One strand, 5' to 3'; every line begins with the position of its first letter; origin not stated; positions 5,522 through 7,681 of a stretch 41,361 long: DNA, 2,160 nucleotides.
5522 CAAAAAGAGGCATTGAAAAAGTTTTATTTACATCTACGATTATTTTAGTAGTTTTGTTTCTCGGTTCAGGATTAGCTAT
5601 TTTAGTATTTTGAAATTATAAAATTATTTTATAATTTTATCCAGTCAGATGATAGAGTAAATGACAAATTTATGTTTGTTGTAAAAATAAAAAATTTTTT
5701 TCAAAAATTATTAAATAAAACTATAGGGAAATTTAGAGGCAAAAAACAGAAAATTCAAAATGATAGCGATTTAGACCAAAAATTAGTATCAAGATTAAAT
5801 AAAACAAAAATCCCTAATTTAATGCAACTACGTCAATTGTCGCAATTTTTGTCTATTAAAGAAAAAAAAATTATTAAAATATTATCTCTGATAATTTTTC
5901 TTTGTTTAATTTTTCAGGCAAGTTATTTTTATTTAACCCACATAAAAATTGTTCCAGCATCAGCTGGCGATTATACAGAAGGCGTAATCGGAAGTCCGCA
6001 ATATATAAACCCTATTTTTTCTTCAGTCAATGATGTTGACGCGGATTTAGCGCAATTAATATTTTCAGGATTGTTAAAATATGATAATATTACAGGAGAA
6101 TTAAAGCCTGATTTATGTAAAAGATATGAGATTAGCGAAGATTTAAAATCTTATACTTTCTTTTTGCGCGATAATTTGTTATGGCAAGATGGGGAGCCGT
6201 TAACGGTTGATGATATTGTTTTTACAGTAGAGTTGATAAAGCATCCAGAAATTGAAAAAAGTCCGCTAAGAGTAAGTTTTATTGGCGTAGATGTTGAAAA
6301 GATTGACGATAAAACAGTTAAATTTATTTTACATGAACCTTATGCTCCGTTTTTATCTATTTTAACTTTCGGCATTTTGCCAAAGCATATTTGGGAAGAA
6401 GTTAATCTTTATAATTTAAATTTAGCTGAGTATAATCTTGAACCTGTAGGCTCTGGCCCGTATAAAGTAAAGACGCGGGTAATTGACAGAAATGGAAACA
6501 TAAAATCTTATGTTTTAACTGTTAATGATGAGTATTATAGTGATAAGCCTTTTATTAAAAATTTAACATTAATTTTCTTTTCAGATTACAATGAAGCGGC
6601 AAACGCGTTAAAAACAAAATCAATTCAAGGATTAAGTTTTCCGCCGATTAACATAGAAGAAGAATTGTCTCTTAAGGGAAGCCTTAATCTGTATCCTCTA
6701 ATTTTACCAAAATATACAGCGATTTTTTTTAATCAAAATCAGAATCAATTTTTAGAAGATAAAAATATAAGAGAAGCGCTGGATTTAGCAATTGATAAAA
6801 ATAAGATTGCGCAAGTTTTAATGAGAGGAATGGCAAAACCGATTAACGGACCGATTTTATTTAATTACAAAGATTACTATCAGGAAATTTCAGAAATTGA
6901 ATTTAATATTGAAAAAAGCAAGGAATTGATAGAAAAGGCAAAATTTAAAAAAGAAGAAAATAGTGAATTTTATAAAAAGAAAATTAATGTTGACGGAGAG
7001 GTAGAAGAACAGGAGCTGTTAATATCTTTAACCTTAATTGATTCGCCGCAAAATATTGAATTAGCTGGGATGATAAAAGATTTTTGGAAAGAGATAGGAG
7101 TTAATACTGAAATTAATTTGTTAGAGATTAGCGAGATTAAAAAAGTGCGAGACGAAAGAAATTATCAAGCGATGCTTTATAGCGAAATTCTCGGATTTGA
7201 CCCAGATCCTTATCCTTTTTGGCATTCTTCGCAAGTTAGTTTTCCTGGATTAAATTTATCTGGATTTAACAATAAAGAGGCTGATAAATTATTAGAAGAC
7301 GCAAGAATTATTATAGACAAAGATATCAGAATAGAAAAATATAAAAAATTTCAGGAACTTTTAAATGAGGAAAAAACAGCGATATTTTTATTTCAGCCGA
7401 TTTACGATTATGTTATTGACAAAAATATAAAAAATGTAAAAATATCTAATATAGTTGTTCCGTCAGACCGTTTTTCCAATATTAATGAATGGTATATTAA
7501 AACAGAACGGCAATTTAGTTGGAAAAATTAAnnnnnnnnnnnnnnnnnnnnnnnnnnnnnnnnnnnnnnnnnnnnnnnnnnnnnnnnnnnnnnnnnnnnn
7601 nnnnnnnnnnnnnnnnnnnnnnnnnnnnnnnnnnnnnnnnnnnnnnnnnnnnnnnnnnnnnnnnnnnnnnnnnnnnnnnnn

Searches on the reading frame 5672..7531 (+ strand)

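Call 71: search_protein_families(library=pfam, proteins=[window:5672-7531:+], max_evalue=0.001)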
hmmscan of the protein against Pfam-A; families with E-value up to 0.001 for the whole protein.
window:5672-7531:+ (619 aa): 1 family
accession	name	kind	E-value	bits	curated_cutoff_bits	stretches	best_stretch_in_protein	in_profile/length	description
PF00496.27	SBP_bac_5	-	6.6e-67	226.6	32.4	1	143-518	1-358/368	Bacterial extracellular solute-binding proteins, family 5 Middle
